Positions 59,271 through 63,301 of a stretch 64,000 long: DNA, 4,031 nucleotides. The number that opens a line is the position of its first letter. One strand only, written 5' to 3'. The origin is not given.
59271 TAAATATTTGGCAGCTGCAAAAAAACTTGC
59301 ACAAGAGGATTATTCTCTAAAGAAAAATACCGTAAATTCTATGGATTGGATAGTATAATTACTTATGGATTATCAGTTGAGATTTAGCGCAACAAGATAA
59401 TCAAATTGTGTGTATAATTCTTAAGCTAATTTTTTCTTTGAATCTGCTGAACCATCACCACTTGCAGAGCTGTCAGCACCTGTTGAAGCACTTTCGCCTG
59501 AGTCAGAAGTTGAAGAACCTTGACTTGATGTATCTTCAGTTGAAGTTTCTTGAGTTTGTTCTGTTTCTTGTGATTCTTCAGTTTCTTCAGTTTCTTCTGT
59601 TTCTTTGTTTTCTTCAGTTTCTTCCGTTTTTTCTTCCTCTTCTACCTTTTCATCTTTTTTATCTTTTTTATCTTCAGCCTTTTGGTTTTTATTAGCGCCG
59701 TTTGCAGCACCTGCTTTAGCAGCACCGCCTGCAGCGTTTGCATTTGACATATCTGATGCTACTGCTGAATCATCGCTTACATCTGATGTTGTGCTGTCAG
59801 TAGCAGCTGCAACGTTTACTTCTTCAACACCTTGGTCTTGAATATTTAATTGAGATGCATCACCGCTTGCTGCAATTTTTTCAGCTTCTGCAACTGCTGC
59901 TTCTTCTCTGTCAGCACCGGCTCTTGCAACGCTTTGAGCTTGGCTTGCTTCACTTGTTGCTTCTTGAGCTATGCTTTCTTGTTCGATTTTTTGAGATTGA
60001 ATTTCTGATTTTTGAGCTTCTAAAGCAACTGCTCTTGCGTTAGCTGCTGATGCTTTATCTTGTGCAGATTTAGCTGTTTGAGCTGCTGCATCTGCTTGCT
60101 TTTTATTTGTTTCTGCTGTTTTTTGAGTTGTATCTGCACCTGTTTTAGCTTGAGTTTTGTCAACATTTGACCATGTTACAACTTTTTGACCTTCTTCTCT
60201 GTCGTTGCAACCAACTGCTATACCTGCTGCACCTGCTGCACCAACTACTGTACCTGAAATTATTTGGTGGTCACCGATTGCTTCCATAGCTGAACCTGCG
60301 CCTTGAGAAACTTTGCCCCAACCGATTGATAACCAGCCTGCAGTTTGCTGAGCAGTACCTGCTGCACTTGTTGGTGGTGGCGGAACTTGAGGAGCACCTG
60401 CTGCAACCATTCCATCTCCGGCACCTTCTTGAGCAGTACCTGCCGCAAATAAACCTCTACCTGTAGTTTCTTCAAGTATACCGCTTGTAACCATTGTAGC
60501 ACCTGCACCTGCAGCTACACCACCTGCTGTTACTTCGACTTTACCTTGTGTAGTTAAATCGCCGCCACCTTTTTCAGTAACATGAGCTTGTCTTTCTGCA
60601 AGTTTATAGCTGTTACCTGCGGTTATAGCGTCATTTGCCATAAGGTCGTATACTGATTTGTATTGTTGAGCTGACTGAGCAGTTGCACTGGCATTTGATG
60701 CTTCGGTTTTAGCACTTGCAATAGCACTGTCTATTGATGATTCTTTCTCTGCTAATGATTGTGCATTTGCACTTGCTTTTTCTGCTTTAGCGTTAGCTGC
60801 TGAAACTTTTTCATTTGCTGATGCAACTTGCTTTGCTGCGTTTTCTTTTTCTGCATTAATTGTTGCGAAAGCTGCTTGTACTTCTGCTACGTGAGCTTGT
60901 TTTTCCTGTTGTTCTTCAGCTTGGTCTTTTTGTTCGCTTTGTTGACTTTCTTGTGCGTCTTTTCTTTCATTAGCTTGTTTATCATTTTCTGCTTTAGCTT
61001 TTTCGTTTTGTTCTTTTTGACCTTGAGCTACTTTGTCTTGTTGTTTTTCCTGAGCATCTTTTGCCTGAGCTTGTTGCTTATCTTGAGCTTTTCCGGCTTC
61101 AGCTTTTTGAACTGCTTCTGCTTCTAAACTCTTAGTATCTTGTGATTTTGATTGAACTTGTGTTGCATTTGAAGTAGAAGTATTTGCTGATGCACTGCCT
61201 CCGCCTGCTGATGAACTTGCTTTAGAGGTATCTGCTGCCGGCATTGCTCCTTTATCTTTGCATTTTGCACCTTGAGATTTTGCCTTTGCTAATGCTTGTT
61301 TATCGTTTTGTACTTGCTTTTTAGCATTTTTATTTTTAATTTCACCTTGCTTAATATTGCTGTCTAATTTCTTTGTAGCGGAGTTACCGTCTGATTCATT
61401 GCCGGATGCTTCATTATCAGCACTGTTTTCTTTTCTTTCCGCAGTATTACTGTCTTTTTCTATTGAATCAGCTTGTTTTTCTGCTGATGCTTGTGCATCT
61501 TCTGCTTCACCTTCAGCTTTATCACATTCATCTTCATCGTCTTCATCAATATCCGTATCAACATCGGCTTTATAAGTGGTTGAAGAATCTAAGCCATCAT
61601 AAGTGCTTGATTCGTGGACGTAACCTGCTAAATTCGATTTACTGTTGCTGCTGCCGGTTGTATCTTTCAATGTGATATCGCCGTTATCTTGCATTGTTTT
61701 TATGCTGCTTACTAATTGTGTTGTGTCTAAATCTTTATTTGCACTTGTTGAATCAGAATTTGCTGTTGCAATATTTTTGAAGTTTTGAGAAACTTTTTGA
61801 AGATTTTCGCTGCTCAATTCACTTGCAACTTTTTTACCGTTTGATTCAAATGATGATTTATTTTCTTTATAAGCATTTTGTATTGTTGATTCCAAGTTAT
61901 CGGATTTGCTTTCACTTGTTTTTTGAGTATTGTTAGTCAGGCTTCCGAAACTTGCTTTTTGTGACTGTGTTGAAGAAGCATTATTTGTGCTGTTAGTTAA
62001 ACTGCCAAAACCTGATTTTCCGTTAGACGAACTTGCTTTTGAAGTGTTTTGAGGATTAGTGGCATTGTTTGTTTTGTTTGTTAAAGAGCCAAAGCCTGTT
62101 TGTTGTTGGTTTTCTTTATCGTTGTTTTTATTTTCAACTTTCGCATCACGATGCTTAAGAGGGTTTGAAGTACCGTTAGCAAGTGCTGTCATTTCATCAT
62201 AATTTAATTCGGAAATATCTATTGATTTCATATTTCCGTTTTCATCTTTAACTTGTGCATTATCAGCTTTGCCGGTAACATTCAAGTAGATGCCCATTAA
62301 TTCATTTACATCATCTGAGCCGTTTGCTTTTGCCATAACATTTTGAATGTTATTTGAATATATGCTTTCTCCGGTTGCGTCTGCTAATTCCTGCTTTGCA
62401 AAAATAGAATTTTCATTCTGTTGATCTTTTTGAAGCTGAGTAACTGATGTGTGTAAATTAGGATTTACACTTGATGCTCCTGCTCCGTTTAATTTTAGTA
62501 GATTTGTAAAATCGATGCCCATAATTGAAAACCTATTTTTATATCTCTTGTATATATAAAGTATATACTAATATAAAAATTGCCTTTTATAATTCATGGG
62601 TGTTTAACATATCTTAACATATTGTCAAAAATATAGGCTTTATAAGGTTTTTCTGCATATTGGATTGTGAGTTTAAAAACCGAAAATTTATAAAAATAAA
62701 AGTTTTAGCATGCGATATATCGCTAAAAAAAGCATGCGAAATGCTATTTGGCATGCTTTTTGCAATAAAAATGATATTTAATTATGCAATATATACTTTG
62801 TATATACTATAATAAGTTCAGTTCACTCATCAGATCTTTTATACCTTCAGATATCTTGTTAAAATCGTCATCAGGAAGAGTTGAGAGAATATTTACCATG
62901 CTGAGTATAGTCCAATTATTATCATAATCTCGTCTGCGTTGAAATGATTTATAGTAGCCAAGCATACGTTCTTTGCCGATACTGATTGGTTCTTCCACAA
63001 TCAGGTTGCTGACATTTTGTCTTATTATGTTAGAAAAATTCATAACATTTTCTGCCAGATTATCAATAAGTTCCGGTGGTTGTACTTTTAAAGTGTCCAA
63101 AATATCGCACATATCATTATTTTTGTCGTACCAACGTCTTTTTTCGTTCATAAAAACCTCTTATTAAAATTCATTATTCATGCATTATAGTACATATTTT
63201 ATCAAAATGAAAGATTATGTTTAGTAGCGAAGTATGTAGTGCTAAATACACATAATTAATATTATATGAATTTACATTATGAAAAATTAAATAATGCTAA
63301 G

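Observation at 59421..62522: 1033-aa protein with coiled coils flanking a glycine-zipper hydrophobic core (translocator or pore-former-like architecture)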

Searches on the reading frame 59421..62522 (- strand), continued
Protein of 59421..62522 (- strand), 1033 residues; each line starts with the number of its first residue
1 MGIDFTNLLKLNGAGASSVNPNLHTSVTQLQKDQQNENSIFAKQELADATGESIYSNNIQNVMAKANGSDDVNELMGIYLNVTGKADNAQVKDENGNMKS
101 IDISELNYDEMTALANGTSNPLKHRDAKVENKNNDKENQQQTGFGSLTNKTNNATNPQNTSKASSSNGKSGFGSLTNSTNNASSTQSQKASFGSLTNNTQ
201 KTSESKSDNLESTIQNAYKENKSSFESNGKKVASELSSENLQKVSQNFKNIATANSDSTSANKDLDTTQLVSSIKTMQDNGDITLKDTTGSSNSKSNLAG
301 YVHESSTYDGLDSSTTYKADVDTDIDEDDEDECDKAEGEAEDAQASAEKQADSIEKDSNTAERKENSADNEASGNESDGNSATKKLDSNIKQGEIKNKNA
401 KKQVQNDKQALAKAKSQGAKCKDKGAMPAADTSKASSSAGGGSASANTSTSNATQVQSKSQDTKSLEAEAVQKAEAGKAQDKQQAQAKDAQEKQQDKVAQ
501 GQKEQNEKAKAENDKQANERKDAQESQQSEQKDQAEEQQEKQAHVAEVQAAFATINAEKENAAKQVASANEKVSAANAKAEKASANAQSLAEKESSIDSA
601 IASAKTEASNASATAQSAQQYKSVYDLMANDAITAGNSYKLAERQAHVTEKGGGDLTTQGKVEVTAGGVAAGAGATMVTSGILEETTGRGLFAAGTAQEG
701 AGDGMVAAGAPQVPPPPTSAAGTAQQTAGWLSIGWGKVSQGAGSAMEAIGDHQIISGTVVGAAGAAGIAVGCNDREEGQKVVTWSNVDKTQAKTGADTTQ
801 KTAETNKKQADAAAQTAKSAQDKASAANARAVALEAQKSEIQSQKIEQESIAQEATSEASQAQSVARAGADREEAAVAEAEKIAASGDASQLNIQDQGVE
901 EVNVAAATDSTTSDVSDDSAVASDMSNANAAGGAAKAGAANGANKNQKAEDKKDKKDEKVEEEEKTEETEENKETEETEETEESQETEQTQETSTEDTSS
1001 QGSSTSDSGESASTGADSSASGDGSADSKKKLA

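Call 84: list_cluster_members(proteins=[P0001, P0002, P0003, P0004, P0005, P0006, P0007, P0008, P0009, P0010])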
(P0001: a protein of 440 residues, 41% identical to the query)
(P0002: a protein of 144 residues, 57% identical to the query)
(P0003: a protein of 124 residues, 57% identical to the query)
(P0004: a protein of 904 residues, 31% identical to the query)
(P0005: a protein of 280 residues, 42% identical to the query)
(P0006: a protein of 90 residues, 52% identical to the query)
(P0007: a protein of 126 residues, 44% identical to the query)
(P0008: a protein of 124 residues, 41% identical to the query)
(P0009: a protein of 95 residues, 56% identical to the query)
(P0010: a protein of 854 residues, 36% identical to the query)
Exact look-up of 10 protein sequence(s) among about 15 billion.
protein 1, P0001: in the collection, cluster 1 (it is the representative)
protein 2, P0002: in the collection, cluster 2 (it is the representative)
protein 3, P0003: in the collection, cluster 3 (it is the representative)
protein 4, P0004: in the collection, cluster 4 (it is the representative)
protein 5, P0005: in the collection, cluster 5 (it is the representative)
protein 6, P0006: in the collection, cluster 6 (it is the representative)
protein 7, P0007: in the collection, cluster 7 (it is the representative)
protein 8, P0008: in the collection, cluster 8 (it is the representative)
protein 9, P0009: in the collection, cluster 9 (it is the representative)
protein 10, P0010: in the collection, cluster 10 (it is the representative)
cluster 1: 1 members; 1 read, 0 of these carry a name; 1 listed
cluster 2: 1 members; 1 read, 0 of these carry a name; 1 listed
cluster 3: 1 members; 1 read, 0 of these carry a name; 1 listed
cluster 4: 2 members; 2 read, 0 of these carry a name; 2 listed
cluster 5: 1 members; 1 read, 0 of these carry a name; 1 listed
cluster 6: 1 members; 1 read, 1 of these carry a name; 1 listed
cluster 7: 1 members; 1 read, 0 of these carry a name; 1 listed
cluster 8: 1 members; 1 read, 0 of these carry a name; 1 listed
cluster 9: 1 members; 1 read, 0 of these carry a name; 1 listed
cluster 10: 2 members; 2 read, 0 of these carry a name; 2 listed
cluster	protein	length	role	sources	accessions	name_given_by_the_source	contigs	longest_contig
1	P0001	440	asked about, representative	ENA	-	-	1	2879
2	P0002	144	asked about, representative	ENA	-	-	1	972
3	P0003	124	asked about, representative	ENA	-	-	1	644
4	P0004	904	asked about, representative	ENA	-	-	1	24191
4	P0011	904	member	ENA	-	-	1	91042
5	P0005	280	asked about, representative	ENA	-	-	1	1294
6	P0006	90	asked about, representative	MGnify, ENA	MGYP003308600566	CR=1 FL=1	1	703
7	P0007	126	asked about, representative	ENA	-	-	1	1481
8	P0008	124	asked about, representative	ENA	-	-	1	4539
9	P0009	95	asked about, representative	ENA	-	-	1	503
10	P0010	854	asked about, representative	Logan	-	-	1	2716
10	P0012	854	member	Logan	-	-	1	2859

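Call 85: find_encoding_contigs(protein=P0011, flank=10000, max_places=3)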
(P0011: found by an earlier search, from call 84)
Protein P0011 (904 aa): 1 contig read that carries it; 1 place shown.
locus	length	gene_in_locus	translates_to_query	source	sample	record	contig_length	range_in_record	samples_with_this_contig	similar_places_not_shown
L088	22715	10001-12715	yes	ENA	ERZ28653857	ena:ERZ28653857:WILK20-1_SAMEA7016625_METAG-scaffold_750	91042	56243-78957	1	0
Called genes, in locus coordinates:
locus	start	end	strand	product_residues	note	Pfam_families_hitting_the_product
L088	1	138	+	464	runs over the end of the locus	-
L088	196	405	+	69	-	-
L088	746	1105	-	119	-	PF01242:PTPS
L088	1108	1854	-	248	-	-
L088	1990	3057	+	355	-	PF00437:T2SSE, PF13401:AAA_22 (weak)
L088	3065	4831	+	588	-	-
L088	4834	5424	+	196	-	-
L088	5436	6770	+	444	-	PF02254:TrkA_N, PF02080:TrkA_C, PF07992:Pyr_redox_2 (weak), PF02254:TrkA_N, PF02080:TrkA_C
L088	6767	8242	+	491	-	PF02386:TrkH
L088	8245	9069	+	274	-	PF00793:DAHP_synth_1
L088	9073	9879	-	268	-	PF10613:Lig_chan-Glu_bd, PF00497:SBP_bac_3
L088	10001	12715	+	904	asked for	-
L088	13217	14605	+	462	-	-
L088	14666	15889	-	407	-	PF00342:PGI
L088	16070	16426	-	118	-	-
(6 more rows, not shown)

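Call 87: search_dna_similar(query=window:59424-62522:-, collection=phages, mode=protein, max_evalue=0.001, max_rows=10)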
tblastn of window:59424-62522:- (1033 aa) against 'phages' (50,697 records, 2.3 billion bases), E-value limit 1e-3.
No match.

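Call 88: search_dna_similar(query=window:59424-62522:-, collection=plasmids, mode=protein, max_evalue=0.001, max_rows=10)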
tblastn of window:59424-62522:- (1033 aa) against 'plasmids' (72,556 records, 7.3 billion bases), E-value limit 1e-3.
No match.

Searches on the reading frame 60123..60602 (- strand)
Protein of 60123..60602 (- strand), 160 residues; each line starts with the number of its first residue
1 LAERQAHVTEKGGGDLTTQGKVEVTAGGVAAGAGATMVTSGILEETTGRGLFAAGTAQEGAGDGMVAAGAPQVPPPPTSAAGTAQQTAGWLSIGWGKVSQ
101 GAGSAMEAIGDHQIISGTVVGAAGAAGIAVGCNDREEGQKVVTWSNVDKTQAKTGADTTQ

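Call 23: find_homologous_proteins(query=window:60123-60602:-, max_evalue=0.01)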
Query window:60123-60602:-: 8000 candidates shared short words with the query, none scored E <= 0.01.

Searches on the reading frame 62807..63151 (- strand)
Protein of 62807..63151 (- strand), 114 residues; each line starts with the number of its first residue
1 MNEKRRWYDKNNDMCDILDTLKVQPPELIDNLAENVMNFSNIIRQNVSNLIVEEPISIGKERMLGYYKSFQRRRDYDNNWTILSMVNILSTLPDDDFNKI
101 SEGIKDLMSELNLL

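Call 7: search_protein_families(library=pfam, proteins=[window:62807-63151:-], max_evalue=0.001)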
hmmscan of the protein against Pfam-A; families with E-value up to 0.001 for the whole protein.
window:62807-63151:- (114 aa): 0 families

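Call 12: search_protein_families(library=ncbifam, proteins=[window:62807-63151:-], max_evalue=0.1)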
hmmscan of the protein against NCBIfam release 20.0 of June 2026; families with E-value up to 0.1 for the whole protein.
window:62807-63151:- (114 aa): 0 families

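Call 25: search_protein_families(library=phrogs, proteins=[window:62807-63151:-], max_evalue=0.1)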
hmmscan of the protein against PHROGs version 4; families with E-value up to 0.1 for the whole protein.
window:62807-63151:- (114 aa): 2 families
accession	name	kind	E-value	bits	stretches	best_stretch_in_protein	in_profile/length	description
phrog_13019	-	unknown function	0.0013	19.4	1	42-87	4-49/52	-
phrog_249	-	moron, auxiliary metabolic gene and host takeover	0.0053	17.1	1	8-102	277-365/380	porphyrin biosynthesis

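Call 26: search_protein_families(library=padloc, proteins=[window:62807-63151:-], max_evalue=0.1)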
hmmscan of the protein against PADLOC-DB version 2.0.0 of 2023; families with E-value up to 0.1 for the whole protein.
window:62807-63151:- (114 aa): 0 families
